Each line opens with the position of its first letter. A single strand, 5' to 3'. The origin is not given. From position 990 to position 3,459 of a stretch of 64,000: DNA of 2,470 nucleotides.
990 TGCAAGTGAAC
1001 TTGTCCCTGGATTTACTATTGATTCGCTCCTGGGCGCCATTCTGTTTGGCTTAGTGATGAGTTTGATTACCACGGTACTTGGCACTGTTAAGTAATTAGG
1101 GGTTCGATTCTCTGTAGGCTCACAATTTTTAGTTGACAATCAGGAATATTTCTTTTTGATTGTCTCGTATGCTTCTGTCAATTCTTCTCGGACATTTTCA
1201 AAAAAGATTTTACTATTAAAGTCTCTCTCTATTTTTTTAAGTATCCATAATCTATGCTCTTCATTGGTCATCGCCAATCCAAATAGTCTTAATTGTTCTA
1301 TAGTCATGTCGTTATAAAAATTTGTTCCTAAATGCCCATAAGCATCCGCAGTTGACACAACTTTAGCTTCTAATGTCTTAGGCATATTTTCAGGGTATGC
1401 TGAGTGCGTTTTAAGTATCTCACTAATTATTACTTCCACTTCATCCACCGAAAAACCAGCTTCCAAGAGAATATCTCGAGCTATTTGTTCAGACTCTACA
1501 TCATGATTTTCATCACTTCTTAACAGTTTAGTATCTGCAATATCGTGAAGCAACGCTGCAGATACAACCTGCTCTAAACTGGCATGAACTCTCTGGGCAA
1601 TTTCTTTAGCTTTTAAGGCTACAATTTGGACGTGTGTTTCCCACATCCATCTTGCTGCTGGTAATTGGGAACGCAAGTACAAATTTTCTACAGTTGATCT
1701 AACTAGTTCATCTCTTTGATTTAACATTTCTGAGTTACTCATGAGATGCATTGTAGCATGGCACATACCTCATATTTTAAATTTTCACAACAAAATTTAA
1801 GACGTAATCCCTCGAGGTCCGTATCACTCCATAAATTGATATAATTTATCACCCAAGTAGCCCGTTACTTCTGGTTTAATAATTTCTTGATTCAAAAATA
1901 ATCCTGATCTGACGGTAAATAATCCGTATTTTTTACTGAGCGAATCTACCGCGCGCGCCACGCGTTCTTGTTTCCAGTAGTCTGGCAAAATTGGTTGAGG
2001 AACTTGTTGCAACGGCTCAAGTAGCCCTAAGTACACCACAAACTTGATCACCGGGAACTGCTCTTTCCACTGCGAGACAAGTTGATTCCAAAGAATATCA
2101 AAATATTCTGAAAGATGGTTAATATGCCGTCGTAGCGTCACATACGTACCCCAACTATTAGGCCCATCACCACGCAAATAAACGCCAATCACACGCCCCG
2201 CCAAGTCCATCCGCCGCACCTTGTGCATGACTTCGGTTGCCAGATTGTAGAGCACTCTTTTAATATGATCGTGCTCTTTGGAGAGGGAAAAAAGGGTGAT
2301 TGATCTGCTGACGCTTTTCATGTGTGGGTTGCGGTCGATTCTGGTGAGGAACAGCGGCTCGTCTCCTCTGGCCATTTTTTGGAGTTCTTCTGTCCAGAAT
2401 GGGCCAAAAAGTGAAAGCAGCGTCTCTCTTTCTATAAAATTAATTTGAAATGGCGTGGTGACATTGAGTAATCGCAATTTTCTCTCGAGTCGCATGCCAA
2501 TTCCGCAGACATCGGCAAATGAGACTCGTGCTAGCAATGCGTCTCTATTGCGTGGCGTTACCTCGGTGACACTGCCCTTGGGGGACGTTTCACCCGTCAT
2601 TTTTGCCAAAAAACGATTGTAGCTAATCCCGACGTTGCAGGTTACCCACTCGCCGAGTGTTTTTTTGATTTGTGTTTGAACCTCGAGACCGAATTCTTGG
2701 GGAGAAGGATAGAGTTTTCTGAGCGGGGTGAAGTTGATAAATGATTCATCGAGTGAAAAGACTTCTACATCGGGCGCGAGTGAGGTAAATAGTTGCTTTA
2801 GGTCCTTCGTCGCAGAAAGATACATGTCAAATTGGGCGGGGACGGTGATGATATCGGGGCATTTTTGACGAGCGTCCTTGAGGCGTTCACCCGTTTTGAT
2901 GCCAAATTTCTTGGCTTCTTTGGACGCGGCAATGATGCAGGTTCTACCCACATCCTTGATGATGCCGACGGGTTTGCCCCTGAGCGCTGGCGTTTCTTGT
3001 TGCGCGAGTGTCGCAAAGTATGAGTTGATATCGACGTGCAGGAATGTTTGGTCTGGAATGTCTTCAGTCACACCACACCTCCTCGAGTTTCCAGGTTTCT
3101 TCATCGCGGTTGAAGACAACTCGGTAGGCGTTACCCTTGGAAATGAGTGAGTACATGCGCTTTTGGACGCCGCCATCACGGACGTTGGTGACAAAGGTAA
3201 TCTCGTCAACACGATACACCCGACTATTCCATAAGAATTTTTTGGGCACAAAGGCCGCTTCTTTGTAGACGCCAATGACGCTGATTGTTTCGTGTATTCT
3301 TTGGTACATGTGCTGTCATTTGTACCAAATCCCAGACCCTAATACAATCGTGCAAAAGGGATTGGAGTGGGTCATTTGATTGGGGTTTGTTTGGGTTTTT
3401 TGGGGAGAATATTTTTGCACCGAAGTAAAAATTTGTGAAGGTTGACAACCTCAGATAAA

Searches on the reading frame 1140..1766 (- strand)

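Call 75: search_protein_families(library=pfam, proteins=[window:1140-1766:-], max_evalue=0.01)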
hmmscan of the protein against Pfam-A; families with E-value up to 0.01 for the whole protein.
window:1140-1766:- (208 aa): 2 families
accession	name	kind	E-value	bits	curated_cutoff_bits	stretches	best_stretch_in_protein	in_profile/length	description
PF01966.28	HD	-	1.2e-10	42.2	22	1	44-143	3-113/116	HD domain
PF08668.18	HDOD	-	0.0015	18.5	22.9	1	36-88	90-142/196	HDOD domain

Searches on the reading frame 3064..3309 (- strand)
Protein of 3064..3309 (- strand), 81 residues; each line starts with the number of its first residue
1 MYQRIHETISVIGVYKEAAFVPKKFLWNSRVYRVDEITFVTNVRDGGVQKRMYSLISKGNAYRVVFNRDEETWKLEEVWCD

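Call 75: search_protein_families(library=pfam, proteins=[window:3064-3309:-], max_evalue=0.01)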
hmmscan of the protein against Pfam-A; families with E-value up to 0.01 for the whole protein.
window:3064-3309:- (81 aa): 1 family
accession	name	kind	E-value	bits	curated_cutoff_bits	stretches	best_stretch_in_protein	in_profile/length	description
PF20114.4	DUF6504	-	0.0063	17.2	24.2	1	3-38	4-43/103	Domain of unknown function (DUF6504)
